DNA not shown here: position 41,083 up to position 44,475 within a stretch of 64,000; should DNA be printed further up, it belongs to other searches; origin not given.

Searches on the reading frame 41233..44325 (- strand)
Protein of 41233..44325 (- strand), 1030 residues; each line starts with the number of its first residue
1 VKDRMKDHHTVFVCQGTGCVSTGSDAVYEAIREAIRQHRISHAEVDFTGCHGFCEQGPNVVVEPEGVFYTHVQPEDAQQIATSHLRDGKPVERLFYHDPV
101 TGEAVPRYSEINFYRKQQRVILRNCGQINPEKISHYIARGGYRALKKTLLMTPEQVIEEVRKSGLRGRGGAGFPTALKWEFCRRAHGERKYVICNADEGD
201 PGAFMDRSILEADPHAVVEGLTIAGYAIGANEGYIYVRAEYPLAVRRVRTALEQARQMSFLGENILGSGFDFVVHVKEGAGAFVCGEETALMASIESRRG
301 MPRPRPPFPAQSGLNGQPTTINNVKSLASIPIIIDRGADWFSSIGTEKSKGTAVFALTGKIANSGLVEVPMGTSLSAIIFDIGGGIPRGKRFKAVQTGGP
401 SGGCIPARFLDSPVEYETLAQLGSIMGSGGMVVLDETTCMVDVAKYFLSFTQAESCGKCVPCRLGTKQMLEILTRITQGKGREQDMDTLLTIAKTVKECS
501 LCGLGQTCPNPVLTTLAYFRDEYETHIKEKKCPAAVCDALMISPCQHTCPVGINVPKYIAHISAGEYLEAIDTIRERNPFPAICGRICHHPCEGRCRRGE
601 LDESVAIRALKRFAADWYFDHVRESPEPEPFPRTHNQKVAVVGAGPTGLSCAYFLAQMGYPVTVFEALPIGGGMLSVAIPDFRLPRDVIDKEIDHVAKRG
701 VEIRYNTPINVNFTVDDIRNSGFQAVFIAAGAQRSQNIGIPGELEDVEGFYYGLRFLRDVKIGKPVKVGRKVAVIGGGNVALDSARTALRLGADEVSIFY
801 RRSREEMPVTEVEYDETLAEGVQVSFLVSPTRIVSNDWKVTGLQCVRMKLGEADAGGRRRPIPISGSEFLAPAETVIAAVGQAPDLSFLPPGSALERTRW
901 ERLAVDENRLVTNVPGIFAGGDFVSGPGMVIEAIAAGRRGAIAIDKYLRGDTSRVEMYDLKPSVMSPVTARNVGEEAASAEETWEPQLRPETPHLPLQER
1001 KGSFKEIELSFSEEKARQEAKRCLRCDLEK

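Call 3: search_protein_families(library=pfam, proteins=[window:41233-44325:-])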
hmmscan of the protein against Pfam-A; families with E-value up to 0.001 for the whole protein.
window:41233-44325:- (1030 aa): 17 families
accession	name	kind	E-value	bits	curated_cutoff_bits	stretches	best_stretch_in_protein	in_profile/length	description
PF01512.22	Complex1_51K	-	5.8e-46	156.5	31.2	1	160-331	1-149/150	Nuo51 FMN-binding domain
PF07992.20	Pyr_redox_2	-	1.3e-33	117.1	26.1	1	638-937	2-291/291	Pyridine nucleotide-disulphide oxidoreductase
PF10589.14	NADH_4Fe-4S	-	1.8e-33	114.7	23.5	1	442-526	1-85/85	NADH-ubiquinone oxidoreductase-F iron-sulfur binding region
PF14691.11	Fer4_20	-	4.8e-26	91.2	25.8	1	534-619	21-109/113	Dihydroprymidine dehydrogenase domain II, 4Fe-4S cluster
PF13738.12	Pyr_redox_3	-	1.5e-11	44.5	30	1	726-921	128-305/305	Pyridine nucleotide-disulphide oxidoreductase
PF00070.33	Pyr_redox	-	5.4e-11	43.3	22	1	638-669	1-32/82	Pyridine nucleotide-disulphide oxidoreductase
PF01266.30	DAO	-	3.1e-09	37.3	27.9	1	638-671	1-35/353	FAD dependent oxidoreductase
PF13450.12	NAD_binding_8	-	3.5e-08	34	21.9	1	641-683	1-44/68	NAD(P)-binding Rossmann-like domain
PF01257.25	2Fe-2S_thioredx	-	8e-07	29.4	24.8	1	6-81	63-141/145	Thioredoxin-like [2Fe-2S] ferredoxin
PF01262.27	AlaDh_PNT_C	-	6.2e-06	26.2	23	0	771-804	30-62/214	Alanine dehydrogenase/PNT, C-terminal domain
PF01946.23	Thi4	-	7.1e-06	25.9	26.2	1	637-675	18-58/235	Thi4 family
PF10531.15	SLBB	-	0.00012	22.3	27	1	354-403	1-53/55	SLBB domain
PF13241.12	NAD_binding_7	-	0.00016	22.7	22.1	0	769-802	7-39/104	Putative NAD(P)-binding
PF01593.30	Amino_oxidase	-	0.00029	20.7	19.8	0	647-670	2-25/443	Flavin containing amine oxidoreductase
PF12831.13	FAD_oxidored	-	0.00039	20.3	27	0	639-678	2-41/416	FAD dependent oxidoreductase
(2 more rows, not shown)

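Call 10: search_protein_families(library=ncbifam, proteins=[window:41233-44325:-])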
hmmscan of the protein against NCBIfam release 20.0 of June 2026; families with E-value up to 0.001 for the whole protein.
window:41233-44325:- (1030 aa): 63 families (the best 25 are shown)
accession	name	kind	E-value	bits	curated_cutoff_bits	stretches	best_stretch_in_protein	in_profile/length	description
TIGR01959.1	nuoF_fam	equivalog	2.2e-147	490.7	558.65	1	123-527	4-410/410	NADH-quinone oxidoreductase subunit NuoF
NF009410.0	PRK12771.1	subfamily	8.7e-144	480.2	516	1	502-1026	10-511/566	NAD(P)-binding protein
NF009454.0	PRK12814.1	equivalog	7.9e-139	464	916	1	543-1027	102-573/657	putative NADPH-dependent glutamate synthase small subunit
NF010120.0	PRK13596.1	equivalog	7.1e-119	397.2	389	1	118-532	5-422/433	NADH-quinone oxidoreductase subunit NuoF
NF009414.0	PRK12778.1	equivalog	4.2e-118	395.6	1103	1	537-949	331-750/752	bifunctional dihydroorotate dehydrogenase B NAD binding subunit/NADPH-dependent glutamate synthase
TIGR01316.1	gltA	equivalog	1.8e-110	369.9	471.75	2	542-948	35-449/449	NADPH-dependent glutamate synthase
NF008436.0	PRK11278.1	equivalog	2.9e-107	359.4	749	1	129-533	23-432/448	NADH-quinone oxidoreductase subunit NuoF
TIGR03315.1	Se_ygfK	equivalog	2.6e-102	343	835.3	1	530-1027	435-887/1012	putative selenate reductase subunit YgfK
NF010590.0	PRK13984.1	equivalog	5.6e-89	298.9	946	1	542-951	195-609/611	putative oxidoreductase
NF009413.0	PRK12775.1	equivalog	2.1e-87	294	1895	1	537-970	333-780/1006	putative trifunctional 2-polyprenylphenol hydroxylase/glutamate synthase subunit beta/ferritin domain-containing protein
NF009408.0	PRK12769.1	equivalog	1.7e-82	277.6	1003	2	543-949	234-652/659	formate-dependent uric acid utilization protein AegA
TIGR01318.1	gltD_gamma_fam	subfamily_domain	5.6e-82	275.8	482.95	2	531-949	36-466/467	glutamate synthase, small subunit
NF009415.0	PRK12779.1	equivalog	6.3e-66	222.9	1519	1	527-944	188-622/944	putative bifunctional glutamate synthase subunit beta/2-polyprenylphenol hydroxylase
NF009409.0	PRK12770.1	subfamily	1.9e-65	221.3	343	1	634-952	16-354/360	putative glutamate synthase subunit beta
NF009451.0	PRK12809.1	equivalog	2.9e-64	217.5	1154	1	544-942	218-628/639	formate-dependent uric acid utilization protein YgfT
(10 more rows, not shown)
